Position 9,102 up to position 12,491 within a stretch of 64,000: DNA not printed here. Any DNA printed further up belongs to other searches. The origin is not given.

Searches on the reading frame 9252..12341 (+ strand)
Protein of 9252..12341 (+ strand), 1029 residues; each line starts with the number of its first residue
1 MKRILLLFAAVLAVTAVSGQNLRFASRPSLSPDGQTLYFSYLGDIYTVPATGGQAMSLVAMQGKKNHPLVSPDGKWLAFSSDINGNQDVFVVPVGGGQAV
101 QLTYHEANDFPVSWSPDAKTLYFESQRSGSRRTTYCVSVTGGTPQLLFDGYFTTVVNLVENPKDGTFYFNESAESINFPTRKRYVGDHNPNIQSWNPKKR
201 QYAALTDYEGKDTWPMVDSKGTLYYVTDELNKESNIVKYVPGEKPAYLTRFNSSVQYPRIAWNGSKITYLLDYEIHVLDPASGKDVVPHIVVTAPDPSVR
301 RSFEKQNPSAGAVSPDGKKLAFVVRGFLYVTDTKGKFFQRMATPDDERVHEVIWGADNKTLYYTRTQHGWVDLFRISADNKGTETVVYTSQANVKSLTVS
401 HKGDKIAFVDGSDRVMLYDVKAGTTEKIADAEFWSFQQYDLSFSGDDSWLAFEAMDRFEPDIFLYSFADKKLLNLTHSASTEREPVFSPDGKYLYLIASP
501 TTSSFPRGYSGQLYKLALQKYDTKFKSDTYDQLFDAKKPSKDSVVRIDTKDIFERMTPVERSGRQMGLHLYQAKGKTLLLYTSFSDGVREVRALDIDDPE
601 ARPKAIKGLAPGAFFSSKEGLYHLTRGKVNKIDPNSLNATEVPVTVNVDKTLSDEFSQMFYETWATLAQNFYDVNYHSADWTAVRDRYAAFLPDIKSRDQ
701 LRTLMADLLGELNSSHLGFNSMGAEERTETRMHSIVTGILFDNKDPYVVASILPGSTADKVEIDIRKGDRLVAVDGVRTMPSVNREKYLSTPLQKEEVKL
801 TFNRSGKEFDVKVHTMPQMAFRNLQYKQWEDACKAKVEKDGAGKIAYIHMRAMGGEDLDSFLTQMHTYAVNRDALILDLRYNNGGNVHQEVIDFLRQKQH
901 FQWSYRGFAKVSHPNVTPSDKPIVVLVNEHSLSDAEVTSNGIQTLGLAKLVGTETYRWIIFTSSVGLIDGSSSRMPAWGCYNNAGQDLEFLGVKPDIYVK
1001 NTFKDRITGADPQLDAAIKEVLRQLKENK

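Call 91: search_protein_families(library=pfam, proteins=[window:9252-12341:+], max_evalue=0.00001)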
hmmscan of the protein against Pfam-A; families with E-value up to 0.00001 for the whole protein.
window:9252-12341:+ (1029 aa): 5 families
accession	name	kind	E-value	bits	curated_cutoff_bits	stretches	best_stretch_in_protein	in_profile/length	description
PF07676.18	PD40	-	1.2e-31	108.3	20.9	0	67-91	13-38/38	WD40-like Beta Propeller Repeat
PF03572.23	Peptidase_S41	-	5.2e-25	88.4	24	1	844-999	1-165/165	Peptidase family S41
PF14684.11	Tricorn_C1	-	1.3e-16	60.7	24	1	654-710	3-59/59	Tricorn protease C1 domain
PF25174.1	Beta-prop_THOC3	-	5.9e-10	39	305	1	311-458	94-236/272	THOC3 beta-propeller domain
PF00930.27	DPPIV_N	-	2.7e-09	36.7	22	0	72-149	245-325/354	Dipeptidyl peptidase IV (DPP IV) N-terminal region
